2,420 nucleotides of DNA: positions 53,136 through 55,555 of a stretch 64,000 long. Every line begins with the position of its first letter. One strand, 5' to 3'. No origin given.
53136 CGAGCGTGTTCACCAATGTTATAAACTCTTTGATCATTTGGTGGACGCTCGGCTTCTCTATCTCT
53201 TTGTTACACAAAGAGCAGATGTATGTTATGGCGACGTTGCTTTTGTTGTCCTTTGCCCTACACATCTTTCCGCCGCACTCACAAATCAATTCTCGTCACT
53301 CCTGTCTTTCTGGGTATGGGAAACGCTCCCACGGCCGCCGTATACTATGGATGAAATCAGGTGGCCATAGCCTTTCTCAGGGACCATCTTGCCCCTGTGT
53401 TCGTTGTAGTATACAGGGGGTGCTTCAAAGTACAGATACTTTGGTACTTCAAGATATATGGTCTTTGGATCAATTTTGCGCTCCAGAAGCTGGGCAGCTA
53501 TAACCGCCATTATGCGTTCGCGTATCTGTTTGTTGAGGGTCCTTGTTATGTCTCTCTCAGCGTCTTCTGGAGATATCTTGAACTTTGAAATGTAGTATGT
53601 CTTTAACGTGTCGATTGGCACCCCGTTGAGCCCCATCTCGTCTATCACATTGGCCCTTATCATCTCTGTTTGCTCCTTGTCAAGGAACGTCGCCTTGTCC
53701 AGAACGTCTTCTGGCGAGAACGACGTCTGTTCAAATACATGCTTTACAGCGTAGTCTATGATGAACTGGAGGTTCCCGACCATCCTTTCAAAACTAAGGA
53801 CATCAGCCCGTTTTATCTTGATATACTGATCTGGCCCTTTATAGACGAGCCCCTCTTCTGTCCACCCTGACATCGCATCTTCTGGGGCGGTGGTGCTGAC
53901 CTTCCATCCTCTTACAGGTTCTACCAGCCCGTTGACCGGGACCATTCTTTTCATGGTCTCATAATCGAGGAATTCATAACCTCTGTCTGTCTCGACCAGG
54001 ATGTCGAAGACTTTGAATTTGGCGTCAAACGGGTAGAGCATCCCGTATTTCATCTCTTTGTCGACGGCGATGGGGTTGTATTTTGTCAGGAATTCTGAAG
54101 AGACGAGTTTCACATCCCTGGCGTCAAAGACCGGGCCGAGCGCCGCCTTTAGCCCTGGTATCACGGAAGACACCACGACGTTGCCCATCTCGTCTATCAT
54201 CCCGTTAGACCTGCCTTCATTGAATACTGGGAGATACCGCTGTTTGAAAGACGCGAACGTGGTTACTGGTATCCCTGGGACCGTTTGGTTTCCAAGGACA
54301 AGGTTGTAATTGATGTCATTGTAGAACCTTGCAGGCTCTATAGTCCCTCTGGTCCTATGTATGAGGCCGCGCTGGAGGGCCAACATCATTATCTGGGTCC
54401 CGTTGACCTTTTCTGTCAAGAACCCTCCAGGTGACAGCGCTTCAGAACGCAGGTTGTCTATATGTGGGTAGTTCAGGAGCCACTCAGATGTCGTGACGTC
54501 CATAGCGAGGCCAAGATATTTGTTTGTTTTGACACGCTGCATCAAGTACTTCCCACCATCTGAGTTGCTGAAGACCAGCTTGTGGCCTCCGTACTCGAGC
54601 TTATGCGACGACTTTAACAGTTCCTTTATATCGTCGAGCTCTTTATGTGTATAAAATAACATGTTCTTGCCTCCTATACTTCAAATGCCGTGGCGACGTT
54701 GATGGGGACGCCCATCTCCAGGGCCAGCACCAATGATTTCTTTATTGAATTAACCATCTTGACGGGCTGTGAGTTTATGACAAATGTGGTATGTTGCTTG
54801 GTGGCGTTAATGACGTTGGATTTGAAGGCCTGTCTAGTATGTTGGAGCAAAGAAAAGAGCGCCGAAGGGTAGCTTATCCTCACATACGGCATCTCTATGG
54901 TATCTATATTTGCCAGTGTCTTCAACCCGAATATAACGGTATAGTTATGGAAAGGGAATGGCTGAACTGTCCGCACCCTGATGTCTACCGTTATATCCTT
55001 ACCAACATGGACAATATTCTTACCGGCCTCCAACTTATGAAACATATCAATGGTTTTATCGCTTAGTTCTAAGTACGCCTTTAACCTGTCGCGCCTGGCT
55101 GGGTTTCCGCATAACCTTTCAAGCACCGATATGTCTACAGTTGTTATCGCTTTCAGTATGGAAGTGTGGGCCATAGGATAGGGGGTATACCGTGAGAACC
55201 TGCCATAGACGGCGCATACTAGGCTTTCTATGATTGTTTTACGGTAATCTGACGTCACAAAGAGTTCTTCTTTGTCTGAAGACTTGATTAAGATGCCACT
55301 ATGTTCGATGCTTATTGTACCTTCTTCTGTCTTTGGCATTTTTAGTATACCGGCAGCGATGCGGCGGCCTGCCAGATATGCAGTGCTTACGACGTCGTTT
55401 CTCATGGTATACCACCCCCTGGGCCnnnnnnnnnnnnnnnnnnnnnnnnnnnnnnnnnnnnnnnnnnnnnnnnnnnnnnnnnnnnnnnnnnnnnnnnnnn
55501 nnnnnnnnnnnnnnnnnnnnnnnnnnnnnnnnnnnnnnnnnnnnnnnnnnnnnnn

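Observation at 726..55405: A fast-diverging paralog family of about 21 members fills roughly a quarter of the window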

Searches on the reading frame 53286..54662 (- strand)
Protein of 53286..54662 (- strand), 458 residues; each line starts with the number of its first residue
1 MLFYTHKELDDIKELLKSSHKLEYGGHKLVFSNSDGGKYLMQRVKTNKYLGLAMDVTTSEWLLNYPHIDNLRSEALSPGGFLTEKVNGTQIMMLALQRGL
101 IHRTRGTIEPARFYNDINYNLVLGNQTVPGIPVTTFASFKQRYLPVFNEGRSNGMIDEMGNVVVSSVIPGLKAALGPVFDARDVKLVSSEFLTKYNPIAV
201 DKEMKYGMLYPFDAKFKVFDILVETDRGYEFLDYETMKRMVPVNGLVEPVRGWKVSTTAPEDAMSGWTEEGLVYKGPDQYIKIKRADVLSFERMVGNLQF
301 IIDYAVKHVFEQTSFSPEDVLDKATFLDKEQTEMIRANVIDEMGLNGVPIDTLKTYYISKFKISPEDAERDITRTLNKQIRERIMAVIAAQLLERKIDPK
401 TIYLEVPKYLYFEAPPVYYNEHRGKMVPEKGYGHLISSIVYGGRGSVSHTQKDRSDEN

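Call 7: search_protein_families(library=pfam, proteins=[window:53286-54662:-], max_evalue=0.01)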
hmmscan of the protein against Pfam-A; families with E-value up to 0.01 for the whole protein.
window:53286-54662:- (458 aa): 1 family
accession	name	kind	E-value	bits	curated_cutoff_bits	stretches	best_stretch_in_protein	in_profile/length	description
PF09414.15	RNA_ligase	-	0.0028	18.2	27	0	186-279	67-160/171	RNA ligase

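Call 17: find_encoding_contigs(protein=window:53286-54662:-, flank=2000, max_places=6)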
Protein window:53286-54662:- (458 aa): 8 contigs read that carry it; 4 places shown.
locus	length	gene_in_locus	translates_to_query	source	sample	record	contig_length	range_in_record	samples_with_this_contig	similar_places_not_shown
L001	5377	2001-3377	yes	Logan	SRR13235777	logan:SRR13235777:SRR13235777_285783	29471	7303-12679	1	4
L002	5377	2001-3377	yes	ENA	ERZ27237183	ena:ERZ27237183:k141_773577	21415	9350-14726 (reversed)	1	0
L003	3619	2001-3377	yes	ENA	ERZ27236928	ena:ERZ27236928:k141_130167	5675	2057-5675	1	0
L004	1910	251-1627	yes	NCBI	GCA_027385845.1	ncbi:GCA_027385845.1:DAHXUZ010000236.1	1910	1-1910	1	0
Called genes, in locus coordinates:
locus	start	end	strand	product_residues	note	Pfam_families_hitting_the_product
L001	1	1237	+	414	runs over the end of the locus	PF13203:DUF2201_N, PF09967:DUF2201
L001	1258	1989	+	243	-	-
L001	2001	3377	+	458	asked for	-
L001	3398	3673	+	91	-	-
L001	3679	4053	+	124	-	PF18909:dGTP_diPhyd_N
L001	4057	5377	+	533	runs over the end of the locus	PF04266:ASCH (weak)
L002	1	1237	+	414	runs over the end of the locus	PF13203:DUF2201_N, PF09967:DUF2201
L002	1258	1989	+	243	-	-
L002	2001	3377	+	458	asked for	-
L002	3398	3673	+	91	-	-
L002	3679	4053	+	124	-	PF18909:dGTP_diPhyd_N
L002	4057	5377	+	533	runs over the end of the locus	PF04266:ASCH (weak)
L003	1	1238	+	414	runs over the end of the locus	PF13203:DUF2201_N, PF09967:DUF2201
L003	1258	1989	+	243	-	-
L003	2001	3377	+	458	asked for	-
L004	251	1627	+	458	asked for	-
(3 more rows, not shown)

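Call 41: find_related_loci(query=window:53286-54662:-, collection=genome_contigs, flank=10000)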
Query window:53286-54662:- (458 aa) in genome_contigs; peptide patterns used: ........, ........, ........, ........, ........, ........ (x = any residue, [..] = any of these).
26 stretches matched a pattern, but none encodes a relative of the query by tblastn (E <= 1e-3).

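Call 92: search_protein_families(library=phrogs, proteins=[window:53286-54662:-], max_evalue=0.001)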
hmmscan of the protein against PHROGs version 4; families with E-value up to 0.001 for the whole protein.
window:53286-54662:- (458 aa): 0 families

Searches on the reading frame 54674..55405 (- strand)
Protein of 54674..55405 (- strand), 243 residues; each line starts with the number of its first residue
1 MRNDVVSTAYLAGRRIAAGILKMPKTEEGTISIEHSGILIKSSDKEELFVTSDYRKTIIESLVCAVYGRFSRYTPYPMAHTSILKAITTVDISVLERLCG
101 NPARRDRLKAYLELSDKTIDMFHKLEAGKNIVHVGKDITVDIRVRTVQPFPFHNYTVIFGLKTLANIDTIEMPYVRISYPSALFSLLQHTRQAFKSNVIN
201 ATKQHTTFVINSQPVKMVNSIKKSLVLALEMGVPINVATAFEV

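Call 9: search_protein_families(library=pfam, proteins=[window:54674-55405:-], max_evalue=1)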
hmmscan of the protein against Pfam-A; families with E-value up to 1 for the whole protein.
window:54674-55405:- (243 aa): 0 families

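Call 10: search_protein_families(library=phrogs, proteins=[window:54674-55405:-], max_evalue=0.1)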
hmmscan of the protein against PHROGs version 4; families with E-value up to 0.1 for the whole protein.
window:54674-55405:- (243 aa): 1 family
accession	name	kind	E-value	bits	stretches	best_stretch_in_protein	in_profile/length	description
phrog_8805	-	unknown function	0.038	15.3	0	28-70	50-93/136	-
